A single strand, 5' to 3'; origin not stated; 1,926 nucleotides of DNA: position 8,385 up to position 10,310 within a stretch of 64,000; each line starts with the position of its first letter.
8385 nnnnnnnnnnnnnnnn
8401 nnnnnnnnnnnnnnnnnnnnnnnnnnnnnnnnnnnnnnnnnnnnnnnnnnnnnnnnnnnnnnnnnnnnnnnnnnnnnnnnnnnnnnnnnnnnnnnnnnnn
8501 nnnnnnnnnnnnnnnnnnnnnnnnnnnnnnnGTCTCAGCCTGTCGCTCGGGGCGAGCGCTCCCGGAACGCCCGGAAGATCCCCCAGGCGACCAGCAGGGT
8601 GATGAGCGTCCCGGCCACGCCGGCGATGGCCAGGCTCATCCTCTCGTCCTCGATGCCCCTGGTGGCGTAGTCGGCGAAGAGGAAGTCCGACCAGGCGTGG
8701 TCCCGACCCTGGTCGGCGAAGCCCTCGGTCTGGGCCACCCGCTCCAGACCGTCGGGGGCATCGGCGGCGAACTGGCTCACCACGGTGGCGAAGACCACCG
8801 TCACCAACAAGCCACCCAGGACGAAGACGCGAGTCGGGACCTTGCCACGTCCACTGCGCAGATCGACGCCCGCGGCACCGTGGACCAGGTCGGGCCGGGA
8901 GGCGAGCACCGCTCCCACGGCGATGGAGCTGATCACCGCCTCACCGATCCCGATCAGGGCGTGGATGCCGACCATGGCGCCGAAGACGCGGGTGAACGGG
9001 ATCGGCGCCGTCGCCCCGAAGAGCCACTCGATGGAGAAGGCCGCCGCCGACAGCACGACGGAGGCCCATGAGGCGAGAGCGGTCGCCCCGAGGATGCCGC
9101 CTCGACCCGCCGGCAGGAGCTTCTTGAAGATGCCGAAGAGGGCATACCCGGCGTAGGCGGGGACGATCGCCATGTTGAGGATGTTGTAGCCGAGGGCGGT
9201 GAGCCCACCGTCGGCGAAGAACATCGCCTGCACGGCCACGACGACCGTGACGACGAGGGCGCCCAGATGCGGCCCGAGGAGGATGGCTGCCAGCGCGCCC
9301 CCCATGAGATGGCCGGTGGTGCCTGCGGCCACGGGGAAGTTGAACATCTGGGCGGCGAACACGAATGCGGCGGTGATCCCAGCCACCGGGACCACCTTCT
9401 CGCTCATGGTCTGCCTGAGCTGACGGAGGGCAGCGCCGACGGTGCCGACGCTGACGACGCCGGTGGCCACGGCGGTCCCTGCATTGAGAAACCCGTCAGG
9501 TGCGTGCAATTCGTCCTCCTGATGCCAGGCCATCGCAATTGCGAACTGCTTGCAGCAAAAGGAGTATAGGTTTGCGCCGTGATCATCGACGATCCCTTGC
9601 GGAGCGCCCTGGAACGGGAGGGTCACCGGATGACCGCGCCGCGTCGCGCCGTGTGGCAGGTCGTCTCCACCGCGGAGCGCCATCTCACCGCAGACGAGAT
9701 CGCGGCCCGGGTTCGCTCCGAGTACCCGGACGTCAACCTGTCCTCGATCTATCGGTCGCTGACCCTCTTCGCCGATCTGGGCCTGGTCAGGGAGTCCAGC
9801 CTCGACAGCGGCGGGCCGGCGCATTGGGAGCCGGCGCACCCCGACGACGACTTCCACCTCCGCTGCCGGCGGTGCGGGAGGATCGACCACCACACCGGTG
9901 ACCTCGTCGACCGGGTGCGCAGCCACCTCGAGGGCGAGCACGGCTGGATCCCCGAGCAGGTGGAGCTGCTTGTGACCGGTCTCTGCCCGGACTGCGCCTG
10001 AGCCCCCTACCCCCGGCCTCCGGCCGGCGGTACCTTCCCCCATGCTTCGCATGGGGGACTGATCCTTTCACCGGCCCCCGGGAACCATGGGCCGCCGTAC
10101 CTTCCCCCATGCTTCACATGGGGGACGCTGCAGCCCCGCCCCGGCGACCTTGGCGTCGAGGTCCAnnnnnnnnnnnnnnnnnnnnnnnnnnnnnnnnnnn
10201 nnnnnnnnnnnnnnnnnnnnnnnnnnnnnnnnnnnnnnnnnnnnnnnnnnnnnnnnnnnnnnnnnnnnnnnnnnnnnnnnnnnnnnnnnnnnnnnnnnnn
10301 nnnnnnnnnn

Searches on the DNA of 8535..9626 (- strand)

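Call 44: search_with_rna_model(model_id=R1, sources=[L113, L114, L115, L116, L117, L118, L119, L120, L121, L122, L123, L124, L125, L126, L127, L128, L129, L130, L131, L132, L133, L134, L135, L136, L137, L138, L139, L140, L141, L142, L143, L144, L145, L146, L147, L148, L149, L150, L151, L152, L153, L154, L155, L156, L157, L158, L159, L160, L161, L162, L163, L164, L165, L166, L167, L168, L169, L170, L171, L172, L173, L174, L175, L176, L177, L178, L179, L180, L181, L182, L183, L184, L185, L186, L187, L188, L189, L190, L191, L192], max_evalue=0.01)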
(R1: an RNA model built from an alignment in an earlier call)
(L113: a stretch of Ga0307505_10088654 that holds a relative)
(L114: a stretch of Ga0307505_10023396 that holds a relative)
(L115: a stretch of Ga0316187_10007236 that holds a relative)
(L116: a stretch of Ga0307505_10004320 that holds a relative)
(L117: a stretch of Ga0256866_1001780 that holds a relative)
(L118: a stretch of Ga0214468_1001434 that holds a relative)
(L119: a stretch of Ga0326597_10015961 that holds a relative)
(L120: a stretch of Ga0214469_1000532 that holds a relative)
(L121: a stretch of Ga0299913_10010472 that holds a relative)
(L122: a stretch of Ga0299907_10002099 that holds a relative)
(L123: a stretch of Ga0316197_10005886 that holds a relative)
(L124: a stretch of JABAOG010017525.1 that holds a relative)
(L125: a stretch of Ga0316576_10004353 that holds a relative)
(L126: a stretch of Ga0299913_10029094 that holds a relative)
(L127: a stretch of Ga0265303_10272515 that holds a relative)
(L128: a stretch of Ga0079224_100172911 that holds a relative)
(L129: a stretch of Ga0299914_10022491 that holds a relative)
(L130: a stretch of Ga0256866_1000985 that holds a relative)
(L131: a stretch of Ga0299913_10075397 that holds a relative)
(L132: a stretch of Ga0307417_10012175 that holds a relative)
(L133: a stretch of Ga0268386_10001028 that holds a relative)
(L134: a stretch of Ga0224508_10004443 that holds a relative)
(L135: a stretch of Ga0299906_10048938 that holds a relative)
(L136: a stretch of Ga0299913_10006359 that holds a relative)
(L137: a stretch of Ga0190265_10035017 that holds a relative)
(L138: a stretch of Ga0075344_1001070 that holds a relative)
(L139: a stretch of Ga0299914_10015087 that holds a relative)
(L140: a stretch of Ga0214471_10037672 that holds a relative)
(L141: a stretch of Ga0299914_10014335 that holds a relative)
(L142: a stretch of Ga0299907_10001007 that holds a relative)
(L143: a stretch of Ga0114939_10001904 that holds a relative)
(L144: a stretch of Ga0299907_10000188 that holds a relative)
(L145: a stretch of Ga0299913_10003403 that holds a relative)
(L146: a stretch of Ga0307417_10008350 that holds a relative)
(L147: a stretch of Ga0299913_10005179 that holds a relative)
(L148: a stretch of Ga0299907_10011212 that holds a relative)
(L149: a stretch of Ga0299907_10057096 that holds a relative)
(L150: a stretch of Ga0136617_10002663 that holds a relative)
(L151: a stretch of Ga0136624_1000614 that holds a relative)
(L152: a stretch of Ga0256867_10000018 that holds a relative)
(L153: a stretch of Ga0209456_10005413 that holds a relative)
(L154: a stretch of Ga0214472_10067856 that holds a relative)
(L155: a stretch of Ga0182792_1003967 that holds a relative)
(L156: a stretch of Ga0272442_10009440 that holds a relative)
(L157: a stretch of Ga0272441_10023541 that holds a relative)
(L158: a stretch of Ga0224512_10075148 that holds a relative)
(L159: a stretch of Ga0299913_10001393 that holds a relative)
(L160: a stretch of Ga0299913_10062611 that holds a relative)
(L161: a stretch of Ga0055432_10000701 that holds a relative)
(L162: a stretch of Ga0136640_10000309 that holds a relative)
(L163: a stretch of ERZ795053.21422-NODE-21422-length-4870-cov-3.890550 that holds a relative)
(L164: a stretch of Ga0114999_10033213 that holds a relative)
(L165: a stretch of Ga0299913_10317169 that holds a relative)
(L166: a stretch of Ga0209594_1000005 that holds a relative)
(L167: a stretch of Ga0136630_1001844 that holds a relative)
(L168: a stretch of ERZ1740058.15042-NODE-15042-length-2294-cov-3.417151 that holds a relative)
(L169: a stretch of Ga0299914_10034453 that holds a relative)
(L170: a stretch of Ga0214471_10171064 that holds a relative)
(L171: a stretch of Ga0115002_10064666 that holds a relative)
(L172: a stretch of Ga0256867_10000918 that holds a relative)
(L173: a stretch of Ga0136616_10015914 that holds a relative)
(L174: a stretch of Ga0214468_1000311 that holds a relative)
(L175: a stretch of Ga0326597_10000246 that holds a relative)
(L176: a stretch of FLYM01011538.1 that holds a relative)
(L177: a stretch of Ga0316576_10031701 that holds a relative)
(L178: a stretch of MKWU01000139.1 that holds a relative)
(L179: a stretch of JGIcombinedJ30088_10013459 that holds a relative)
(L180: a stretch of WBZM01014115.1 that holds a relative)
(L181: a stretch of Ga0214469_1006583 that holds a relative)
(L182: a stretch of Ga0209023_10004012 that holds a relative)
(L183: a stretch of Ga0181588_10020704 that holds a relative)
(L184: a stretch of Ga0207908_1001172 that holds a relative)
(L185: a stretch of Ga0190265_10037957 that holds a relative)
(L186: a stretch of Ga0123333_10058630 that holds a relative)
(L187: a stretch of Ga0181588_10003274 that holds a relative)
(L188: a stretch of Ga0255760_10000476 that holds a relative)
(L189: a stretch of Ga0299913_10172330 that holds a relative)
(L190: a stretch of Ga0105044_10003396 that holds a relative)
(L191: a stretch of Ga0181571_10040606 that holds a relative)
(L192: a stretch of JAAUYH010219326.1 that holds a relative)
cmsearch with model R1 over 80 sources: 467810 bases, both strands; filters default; matches with E-value up to 0.01: 0.
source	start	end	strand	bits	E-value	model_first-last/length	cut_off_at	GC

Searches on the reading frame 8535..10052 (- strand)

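Call 14: search_protein_families(library=pfam, proteins=[window:8535-10052:-])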
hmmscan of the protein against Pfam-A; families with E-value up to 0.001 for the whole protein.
window:8535-10052:- (505 aa): 2 families
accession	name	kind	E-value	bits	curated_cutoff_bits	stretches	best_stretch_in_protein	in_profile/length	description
PF01891.21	CbiM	-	2e-51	175.2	23.1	1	183-389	1-205/205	Cobalt uptake substrate-specific transmembrane region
PF13190.11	PDGLE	-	2.7e-17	62.9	27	1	409-497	2-101/102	PDGLE domain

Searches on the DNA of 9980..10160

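Call 22: search_rna_families(source=window, start=9980, end=10160, threshold=evalue, max_evalue=10, show_alignments=2)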
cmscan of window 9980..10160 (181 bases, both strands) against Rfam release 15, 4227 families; matches with E-value up to 10: 3.
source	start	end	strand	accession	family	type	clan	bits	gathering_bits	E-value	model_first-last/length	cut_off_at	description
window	10012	10133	+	RF02868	ncS037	Gene; sRNA;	-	19.7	112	0.19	1-152/152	no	Burkholderia sRNA 37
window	10027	10090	-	RF00183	G-CSF_SLDE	Cis-reg;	-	15.2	45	1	1-96/96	no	G-CSF factor stem-loop destabilising element (SLDE)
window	9995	10056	+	RF02983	Fibrobacter-1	Gene; sRNA;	-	11.3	77.9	8.5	1-102/102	no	Fibrobacter-1 RNA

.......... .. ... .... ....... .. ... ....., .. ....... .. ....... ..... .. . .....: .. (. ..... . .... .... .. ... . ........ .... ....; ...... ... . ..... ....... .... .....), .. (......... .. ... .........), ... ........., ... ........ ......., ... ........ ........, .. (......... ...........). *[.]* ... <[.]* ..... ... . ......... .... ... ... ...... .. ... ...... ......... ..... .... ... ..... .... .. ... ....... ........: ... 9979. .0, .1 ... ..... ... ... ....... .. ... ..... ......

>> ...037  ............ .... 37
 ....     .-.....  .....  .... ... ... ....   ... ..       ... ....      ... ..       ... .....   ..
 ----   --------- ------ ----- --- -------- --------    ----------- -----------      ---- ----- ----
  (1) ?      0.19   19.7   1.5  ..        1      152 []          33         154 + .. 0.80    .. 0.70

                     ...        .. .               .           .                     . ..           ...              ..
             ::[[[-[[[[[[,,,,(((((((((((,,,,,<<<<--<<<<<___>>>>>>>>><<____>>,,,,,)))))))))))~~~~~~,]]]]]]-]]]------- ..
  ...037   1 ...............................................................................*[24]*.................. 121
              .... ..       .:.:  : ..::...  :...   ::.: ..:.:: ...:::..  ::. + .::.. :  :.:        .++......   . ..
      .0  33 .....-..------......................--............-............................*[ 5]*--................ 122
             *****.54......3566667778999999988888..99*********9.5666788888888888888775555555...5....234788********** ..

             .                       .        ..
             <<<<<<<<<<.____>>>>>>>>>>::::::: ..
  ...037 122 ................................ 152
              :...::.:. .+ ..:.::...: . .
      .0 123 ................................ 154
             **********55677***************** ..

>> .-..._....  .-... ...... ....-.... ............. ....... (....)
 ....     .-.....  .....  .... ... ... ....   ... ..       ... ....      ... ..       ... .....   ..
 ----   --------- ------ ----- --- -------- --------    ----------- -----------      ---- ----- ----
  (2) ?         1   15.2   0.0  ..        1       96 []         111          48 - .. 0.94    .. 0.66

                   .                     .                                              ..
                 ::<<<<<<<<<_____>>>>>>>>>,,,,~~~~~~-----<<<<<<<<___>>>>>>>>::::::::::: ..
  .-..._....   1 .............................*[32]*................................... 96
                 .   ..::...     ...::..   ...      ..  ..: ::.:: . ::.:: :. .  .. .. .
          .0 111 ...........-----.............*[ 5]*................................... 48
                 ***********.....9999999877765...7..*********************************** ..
